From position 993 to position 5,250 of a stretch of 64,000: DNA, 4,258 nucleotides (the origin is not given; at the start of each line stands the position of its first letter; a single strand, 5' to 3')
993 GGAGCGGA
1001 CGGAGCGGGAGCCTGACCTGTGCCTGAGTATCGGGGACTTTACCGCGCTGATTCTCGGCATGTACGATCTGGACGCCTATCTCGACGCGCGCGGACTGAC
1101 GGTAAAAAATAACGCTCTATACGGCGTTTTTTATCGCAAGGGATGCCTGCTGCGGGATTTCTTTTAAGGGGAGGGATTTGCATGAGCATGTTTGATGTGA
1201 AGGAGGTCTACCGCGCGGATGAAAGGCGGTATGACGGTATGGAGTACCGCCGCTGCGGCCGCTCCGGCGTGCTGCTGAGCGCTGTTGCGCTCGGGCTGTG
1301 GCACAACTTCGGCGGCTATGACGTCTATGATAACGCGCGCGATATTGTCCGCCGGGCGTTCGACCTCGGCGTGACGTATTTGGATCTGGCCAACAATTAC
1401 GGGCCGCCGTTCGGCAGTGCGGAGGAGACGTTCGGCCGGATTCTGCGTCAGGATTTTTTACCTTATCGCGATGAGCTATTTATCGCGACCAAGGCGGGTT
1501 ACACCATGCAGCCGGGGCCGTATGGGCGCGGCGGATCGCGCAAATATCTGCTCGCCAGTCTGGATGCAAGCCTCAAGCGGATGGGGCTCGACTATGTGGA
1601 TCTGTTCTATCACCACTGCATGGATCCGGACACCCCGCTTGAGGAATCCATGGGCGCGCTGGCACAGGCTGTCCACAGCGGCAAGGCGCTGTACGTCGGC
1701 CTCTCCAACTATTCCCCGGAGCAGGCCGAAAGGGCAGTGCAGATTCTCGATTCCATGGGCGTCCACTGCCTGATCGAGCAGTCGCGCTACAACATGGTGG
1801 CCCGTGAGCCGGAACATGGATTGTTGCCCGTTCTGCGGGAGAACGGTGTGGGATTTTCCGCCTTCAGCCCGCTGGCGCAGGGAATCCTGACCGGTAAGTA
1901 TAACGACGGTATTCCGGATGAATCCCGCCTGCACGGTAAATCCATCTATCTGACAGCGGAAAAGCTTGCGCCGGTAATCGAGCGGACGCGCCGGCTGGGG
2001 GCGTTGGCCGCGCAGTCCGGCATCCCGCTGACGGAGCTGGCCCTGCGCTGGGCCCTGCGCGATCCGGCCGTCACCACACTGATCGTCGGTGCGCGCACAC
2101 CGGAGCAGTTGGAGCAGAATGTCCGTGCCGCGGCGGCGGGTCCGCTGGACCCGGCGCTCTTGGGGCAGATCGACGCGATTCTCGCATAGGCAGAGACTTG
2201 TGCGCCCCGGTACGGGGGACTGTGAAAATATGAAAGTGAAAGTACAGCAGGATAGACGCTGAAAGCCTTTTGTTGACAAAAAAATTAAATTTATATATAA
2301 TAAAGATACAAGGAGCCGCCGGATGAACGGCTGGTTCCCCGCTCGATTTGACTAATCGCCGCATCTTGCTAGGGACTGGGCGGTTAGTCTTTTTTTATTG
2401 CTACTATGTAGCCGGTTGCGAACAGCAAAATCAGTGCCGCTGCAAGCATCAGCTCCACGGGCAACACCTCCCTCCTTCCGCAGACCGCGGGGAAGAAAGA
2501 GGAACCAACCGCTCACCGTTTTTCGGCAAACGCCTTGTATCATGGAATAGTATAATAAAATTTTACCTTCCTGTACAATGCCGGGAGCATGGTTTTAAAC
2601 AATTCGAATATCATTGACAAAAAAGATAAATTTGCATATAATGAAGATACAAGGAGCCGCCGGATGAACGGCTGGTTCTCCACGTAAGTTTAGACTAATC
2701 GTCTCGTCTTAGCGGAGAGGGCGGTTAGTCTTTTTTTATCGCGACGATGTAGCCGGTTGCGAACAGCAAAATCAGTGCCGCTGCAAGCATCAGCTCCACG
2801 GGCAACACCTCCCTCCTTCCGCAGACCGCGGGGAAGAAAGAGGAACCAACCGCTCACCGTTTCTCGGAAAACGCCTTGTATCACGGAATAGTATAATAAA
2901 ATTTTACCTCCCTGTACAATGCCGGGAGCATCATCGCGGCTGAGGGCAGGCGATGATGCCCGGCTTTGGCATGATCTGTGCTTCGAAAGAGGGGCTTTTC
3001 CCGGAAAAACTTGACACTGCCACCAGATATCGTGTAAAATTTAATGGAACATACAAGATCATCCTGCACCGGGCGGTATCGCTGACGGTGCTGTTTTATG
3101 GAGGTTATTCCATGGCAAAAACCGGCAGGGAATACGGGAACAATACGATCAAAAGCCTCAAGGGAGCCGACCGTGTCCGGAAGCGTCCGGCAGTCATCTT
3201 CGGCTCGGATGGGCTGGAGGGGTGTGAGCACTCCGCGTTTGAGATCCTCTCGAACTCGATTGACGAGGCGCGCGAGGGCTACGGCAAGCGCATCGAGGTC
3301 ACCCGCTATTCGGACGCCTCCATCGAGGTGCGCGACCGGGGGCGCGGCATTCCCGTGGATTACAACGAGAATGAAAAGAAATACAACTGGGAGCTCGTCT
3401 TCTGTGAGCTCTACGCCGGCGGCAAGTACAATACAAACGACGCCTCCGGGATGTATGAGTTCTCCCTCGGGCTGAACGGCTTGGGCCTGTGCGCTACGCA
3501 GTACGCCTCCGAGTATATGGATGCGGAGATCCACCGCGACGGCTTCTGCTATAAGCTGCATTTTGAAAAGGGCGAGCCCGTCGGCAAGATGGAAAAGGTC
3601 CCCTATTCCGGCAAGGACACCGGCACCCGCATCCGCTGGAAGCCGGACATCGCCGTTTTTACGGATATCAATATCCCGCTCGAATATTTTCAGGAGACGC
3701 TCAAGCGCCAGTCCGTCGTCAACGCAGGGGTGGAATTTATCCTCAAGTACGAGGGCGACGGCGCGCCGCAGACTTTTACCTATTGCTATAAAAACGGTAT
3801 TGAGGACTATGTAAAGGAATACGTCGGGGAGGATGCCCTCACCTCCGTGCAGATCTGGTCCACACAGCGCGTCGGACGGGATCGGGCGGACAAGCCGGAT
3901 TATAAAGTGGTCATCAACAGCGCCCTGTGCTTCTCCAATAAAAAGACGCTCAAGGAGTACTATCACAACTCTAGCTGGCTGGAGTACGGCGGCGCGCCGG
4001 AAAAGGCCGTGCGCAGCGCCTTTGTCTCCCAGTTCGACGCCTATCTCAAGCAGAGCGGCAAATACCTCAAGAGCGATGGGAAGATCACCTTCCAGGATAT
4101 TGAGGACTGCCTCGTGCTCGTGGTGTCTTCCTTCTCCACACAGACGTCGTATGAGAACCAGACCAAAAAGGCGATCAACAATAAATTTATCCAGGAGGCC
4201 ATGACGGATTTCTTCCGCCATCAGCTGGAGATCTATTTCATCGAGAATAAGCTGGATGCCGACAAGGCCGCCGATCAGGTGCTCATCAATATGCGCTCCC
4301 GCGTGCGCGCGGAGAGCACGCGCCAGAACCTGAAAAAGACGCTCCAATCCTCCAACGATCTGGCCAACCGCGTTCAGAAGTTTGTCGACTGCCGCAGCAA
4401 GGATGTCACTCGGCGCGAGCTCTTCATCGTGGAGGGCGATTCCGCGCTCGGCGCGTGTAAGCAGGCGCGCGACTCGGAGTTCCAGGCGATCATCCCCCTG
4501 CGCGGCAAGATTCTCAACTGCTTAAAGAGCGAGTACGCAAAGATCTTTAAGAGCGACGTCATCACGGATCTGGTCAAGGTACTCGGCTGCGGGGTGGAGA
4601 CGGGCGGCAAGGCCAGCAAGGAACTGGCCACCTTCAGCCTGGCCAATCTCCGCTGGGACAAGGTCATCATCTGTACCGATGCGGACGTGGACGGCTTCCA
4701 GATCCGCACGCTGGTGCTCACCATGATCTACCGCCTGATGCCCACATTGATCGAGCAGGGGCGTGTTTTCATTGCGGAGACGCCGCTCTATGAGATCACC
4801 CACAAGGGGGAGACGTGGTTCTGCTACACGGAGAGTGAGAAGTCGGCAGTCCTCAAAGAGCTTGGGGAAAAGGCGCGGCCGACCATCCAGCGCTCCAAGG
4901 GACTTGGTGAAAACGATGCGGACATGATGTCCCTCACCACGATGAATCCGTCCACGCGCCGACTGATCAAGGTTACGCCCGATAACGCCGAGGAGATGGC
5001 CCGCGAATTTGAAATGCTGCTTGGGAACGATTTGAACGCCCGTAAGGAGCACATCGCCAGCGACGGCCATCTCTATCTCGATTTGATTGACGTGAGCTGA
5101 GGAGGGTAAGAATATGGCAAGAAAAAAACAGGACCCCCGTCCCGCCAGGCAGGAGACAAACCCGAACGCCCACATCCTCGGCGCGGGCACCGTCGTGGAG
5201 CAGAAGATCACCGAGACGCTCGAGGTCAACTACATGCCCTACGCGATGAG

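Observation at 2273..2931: Tandemly duplicated convergent module: 24-aa hydrophobic peptide ORF facing a promoter-to-terminator small RNA (type I toxin-antitoxin-like)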

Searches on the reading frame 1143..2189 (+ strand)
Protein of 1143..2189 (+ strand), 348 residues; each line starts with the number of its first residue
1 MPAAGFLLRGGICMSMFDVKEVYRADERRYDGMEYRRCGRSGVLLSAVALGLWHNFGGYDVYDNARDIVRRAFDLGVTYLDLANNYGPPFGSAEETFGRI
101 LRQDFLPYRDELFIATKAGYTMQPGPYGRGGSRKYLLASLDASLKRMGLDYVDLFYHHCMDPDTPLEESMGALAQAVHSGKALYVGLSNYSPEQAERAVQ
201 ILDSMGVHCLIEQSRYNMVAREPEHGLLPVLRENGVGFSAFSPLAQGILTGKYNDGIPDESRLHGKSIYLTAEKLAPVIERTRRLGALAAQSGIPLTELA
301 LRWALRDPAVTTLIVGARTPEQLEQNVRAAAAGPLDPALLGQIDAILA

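Call 11: search_protein_families(library=pfam, proteins=[window:1143-2186:+], max_evalue=10)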
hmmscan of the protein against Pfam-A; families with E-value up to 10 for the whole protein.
window:1143-2186:+ (348 aa): 1 family
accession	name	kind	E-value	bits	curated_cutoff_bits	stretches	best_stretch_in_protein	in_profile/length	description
PF00248.27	Aldo_ket_red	-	2e-70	237.6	24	1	48-347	2-290/291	Aldo/keto reductase family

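Call 12: find_encoding_contigs(protein=window:1143-2189:+, flank=4000, max_places=10)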
Protein window:1143-2189:+ (348 aa): no gene with exactly this product is on record in the collection.

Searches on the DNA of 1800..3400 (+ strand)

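Call 4: search_rna_families(source=window, start=1800, end=3400, threshold=evalue, max_evalue=10, show_alignments=3)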
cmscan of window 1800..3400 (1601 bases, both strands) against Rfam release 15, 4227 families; matches with E-value up to 10: 6.
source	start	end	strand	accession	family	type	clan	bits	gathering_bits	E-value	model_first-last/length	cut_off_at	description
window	2059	2170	+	RF02681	Twister-sister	Gene; ribozyme;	-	16.1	34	3.9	1-81/81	no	Twister_sister_ribozyme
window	2475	2509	+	RF02227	sX8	Gene; sRNA;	-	15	50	8.3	1-82/82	no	Proteobacterial sRNA sX8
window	2816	2850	+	RF02227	sX8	Gene; sRNA;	-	15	50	8.3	1-82/82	no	Proteobacterial sRNA sX8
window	2683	2740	+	RF00729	mir-278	Gene; miRNA;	-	14.5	55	5.9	1-75/75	no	mir-278 microRNA precursor family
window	2301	2408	+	RF02342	ar7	Gene; sRNA;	-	14.3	60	5.7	1-145/145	no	Alphaproteobacterial sRNA ar7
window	2232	2337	+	RF04178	BTnc005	Gene; sRNA;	-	13.8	174.8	3.7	1-205/205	no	Bacteroides sRNA BTnc005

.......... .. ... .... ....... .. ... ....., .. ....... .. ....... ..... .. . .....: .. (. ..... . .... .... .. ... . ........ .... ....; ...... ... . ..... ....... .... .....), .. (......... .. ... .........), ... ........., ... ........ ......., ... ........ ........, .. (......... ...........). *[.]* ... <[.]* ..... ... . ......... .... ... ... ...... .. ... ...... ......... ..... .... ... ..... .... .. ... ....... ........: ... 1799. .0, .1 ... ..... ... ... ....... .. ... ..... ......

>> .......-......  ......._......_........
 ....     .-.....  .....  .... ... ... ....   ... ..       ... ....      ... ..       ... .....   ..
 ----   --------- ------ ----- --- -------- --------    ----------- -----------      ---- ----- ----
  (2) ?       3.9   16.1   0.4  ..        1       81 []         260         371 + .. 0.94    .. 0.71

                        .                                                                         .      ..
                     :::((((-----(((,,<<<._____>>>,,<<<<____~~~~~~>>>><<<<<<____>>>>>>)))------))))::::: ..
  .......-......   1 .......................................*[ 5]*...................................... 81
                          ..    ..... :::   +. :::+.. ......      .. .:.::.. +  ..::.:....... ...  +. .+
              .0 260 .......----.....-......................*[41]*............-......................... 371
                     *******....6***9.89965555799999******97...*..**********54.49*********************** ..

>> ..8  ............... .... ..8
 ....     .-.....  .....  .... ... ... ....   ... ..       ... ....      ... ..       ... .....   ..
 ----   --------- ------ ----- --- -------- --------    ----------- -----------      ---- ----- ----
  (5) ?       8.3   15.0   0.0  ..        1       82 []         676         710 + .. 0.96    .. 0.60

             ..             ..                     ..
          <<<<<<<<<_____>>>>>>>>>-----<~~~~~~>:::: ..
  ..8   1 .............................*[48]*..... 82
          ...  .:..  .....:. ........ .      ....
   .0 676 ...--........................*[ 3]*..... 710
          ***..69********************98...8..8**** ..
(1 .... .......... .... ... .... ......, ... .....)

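Call 15: search_dna_similar(query=window:2260-2945:+, collection=plasmids, mode=distant, max_evalue=0.01)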
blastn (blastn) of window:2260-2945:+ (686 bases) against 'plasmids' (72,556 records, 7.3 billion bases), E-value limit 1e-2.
No match.

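Call 16: search_dna_similar(query=window:2260-2945:+, collection=phages, mode=distant, max_evalue=0.01)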
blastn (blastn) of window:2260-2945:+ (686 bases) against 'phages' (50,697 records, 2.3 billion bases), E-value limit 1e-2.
No match.

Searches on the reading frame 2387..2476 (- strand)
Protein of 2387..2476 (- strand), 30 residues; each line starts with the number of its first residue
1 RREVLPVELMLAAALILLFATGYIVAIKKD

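Call 11: search_protein_families(library=pfam, proteins=[window:2387-2467:-], max_evalue=10)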
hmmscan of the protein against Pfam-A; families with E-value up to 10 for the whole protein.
seq(27 aa): 0 families

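Call 30: search_protein_families(library=ncbifam, proteins=[window:2387-2458:-], max_evalue=10)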
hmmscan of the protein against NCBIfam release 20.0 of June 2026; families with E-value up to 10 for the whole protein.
seq(24 aa): 0 families

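Call 31: search_protein_families(library=phrogs, proteins=[window:2387-2458:-], max_evalue=10)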
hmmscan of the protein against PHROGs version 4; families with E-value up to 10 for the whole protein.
seq(24 aa): 0 families

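Call 32: search_protein_families(library=pfam, proteins=[window:2387-2458:-], max_evalue=10)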
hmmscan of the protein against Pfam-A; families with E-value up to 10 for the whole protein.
seq(24 aa): 1 family
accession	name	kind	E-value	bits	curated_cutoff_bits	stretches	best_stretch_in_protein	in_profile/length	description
PF24191.1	Mycobacteriophage_TM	-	0.093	13.8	31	1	3-21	14-32/42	Mycobacteriophage protein with transmembrane helix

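Call 63: list_cluster_members(proteins=[window:2387-2458:-, window:2387-2467:-, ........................, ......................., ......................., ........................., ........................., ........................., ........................, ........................])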
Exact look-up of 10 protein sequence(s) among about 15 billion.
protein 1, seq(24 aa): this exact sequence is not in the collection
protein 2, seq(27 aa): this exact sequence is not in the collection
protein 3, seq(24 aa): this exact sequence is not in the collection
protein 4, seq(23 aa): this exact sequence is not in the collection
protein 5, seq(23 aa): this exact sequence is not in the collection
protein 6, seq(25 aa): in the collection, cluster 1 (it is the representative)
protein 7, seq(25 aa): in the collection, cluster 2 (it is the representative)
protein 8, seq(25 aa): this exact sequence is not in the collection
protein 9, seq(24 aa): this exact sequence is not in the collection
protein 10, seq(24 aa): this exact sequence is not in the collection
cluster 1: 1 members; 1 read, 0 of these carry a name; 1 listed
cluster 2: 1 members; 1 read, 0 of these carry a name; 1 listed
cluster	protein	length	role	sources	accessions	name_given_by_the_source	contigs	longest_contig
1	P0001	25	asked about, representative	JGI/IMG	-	-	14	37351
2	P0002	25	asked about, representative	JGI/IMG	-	-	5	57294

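Call 70: search_protein_representatives(protein=window:2387-2476:-)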
Query: 30 residues. Proteins with E-value up to 0.001 (for the whole library): 1; up to 1e-10: 0; up to 1e-30: 0. The best 1 are listed.
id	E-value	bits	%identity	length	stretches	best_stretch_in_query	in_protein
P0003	1.1e-06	42.1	80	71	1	1-30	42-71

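Call 72: find_encoding_contigs(protein=P0003, flank=5000, max_places=6)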
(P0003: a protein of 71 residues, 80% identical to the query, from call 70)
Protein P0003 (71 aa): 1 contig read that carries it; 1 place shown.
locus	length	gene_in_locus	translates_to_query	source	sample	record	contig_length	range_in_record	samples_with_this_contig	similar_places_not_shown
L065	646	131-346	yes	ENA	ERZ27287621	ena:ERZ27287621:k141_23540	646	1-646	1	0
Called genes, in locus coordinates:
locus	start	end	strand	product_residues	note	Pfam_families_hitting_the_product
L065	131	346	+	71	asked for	-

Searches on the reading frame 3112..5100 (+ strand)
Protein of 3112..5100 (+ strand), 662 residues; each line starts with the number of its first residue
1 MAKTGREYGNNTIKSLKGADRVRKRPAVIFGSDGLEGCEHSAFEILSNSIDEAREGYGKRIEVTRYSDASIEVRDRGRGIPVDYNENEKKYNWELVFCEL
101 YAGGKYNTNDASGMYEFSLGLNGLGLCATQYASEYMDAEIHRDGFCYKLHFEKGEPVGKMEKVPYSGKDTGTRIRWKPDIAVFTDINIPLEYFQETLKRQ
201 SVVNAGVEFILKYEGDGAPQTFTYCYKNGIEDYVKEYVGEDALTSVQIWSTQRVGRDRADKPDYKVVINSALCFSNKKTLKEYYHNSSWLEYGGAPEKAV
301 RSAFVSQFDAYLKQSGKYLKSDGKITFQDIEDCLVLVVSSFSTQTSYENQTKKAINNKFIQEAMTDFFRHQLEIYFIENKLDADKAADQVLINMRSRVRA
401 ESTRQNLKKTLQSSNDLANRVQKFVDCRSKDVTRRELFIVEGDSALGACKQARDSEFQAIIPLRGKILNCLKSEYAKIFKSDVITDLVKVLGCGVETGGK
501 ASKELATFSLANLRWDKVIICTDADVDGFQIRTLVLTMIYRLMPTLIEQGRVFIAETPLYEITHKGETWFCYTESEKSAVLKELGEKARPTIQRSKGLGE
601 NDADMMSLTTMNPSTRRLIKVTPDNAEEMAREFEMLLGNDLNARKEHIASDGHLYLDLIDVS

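Call 11: search_protein_families(library=pfam, proteins=[window:3112-5097:+], max_evalue=10)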
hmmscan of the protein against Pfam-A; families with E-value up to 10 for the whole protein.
window:3112-5097:+ (662 aa): 5 families
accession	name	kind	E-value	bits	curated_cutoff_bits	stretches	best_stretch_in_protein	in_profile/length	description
PF00204.31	DNA_gyraseB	-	4.7e-27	95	27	1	229-405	1-172/173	DNA gyrase B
PF00986.26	DNA_gyraseB_C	-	6e-19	68.4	29.8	1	589-648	3-62/63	DNA gyrase B subunit, carboxyl terminus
PF01751.28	Toprim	-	2.8e-18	66.3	23.1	1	436-556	1-95/96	Toprim domain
PF02518.31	HATPase_c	-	1.1e-06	29.5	26.4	1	42-178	10-107/111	Histidine kinase-, DNA gyrase B-, and HSP90-like ATPase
PF13662.12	Toprim_4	-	0.026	15.2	25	1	477-530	14-65/85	Toprim domain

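Call 14: find_encoding_contigs(protein=window:3112-5100:+, flank=4000, max_places=10)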
Protein window:3112-5100:+ (662 aa): no gene with exactly this product is on record in the collection.
